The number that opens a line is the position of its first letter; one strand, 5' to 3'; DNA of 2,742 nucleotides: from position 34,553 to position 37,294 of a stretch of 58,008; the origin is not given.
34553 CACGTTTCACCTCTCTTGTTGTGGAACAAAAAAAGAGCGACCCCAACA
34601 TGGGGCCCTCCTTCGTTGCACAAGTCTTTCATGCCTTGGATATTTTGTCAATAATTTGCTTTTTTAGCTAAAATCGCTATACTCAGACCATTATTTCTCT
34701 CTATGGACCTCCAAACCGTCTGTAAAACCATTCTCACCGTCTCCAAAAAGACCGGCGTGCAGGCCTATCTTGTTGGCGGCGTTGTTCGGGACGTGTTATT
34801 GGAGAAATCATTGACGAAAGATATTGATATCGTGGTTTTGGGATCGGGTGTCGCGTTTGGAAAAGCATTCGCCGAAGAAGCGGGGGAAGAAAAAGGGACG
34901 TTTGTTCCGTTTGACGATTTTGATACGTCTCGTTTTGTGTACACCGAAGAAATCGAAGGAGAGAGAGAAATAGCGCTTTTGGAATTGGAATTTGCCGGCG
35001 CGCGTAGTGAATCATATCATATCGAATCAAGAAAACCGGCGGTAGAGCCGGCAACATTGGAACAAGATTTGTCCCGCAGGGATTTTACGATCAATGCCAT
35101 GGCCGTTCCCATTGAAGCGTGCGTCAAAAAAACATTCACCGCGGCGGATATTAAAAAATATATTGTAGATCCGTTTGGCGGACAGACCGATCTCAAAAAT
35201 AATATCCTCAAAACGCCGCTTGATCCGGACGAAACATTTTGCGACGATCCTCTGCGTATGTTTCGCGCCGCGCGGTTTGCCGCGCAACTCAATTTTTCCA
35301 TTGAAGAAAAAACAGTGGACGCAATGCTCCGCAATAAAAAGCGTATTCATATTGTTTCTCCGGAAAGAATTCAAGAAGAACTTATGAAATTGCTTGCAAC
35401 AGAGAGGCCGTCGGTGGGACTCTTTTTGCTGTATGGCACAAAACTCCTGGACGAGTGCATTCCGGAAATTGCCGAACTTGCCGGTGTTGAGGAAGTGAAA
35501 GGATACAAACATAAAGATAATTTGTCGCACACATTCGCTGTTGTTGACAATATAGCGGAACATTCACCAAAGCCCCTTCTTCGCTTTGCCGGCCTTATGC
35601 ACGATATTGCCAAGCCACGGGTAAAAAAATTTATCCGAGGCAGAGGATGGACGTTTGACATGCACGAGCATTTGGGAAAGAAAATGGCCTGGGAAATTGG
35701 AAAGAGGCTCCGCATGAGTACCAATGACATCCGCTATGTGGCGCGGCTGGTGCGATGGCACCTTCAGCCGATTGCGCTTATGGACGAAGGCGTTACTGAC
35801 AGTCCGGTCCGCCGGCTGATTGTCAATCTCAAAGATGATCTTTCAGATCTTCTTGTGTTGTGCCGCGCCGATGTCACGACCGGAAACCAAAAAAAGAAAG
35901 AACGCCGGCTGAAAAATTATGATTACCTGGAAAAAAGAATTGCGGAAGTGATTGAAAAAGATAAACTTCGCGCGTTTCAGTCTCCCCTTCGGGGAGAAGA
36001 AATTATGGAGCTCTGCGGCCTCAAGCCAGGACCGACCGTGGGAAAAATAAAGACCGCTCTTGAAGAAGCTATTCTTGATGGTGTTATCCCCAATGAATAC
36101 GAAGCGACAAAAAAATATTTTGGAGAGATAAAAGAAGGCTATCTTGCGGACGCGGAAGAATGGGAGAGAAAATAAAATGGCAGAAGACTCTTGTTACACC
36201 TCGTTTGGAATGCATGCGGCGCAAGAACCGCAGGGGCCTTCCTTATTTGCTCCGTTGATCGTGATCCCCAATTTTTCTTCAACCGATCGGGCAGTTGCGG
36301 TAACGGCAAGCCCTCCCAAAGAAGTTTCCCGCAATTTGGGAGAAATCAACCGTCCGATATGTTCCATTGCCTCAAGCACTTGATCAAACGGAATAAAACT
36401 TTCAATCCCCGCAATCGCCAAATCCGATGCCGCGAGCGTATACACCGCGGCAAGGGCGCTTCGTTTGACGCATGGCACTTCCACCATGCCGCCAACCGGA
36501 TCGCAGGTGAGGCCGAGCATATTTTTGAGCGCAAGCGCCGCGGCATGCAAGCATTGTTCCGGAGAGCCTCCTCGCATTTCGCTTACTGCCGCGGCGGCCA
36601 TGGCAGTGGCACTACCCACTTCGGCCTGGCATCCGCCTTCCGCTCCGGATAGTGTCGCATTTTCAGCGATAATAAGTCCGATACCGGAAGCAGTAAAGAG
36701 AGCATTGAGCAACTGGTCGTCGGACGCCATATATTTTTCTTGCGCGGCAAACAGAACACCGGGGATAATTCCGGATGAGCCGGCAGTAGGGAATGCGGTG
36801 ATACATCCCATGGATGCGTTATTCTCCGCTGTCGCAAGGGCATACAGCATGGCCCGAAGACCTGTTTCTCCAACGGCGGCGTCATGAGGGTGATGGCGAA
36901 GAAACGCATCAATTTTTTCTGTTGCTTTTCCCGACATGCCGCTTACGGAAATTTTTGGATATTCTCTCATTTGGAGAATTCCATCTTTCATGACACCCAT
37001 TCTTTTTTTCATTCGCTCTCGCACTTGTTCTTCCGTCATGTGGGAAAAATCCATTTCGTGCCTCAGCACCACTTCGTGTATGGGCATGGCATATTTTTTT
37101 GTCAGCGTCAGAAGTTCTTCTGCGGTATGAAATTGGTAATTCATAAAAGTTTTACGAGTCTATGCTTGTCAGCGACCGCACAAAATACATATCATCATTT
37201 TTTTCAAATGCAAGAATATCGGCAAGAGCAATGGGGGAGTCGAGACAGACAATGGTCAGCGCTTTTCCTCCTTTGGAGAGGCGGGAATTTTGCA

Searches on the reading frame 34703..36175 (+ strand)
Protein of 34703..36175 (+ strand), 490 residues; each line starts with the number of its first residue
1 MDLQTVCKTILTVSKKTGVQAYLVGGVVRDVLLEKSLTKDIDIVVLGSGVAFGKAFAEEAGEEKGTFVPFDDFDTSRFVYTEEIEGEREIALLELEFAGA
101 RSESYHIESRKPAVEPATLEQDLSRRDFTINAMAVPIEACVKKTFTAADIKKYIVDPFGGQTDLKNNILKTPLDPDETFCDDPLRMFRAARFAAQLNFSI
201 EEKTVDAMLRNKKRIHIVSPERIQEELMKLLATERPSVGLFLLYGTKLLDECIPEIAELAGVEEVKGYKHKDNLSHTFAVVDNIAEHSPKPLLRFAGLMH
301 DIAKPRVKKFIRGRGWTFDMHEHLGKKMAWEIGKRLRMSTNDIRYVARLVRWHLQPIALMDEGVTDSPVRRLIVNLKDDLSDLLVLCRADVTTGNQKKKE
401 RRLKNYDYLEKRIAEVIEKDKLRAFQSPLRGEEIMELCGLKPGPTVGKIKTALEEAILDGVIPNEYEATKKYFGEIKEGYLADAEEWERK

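Call 61: search_protein_families(library=pfam, proteins=[window:34703-36175:+], max_evalue=0.00001)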
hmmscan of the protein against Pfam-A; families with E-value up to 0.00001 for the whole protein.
window:34703-36175:+ (490 aa): 3 families
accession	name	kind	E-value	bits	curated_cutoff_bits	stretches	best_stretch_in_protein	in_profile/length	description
PF01743.26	PolyA_pol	-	4.5e-22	79.2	23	1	21-169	1-125/126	Poly A polymerase head domain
PF12627.12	PolyA_pol_RNAbd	-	1.6e-16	60.2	22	1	197-257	1-61/64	Probable RNA and SrmB- binding site of polymerase A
PF01966.28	HD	-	9.7e-08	32.8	22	1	274-372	2-105/116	HD domain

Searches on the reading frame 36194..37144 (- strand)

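Call 84: search_protein_families(library=pfam, proteins=[window:36194-37144:-], max_evalue=0.001)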
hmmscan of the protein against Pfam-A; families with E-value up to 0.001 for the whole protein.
window:36194-37144:- (316 aa): 2 families
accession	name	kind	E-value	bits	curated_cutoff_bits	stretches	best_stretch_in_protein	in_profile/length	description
PF03313.21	SDH_alpha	-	3e-76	256.9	26.4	1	18-280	2-260/260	Serine dehydratase alpha chain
PF03972.19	MmgE_PrpD_N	-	6.5e-06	26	32.1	1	123-249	98-220/244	MmgE/PrpD N-terminal domain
